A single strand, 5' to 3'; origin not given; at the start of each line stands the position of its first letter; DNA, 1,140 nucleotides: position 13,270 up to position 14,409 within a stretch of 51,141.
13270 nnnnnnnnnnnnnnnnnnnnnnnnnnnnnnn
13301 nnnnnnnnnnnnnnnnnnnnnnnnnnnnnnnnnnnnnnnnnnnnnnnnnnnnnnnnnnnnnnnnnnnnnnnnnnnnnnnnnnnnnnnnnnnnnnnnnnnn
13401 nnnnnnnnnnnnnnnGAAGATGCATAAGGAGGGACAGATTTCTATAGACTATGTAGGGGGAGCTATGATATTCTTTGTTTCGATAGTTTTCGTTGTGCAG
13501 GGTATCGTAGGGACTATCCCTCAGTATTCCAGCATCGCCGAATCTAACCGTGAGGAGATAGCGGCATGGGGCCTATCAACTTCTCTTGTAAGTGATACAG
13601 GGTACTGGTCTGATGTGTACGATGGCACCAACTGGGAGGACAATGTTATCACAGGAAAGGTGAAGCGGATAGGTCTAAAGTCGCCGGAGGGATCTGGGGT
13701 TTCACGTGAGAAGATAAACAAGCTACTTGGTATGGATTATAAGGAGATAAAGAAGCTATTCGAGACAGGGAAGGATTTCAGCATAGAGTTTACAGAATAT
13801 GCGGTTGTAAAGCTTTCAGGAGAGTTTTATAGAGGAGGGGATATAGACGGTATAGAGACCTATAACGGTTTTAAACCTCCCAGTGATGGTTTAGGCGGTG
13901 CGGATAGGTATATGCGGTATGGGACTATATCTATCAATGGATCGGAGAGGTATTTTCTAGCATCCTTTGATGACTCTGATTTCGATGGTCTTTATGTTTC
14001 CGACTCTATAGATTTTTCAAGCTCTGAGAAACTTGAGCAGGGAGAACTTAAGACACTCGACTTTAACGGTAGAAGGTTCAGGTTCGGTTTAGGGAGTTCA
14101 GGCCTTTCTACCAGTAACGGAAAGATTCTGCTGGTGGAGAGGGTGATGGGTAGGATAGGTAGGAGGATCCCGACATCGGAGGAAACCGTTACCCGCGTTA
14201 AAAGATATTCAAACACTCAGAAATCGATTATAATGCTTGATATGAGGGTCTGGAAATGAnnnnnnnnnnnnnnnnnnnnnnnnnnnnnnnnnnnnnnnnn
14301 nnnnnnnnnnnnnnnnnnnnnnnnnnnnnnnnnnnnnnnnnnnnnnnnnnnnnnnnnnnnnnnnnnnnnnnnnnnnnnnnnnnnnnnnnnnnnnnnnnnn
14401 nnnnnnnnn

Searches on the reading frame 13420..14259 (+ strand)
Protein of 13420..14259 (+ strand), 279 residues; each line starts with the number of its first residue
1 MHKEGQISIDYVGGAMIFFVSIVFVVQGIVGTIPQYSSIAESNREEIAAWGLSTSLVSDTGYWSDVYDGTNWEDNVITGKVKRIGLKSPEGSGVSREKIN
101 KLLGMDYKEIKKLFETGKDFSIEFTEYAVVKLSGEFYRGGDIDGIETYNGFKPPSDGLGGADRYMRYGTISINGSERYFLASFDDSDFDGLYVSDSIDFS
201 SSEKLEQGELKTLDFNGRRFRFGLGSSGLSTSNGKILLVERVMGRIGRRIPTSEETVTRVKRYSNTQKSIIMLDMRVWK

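Call 30: search_protein_families(library=pfam, proteins=[window:13420-14259:+], max_evalue=0.001)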
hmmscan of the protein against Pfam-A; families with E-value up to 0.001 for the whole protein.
window:13420-14259:+ (279 aa): 1 family
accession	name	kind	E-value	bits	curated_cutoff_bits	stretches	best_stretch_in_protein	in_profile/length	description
PF23958.1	DUF7287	-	0.00017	22.6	27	1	3-58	2-55/157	Family of unknown function (DUF7287)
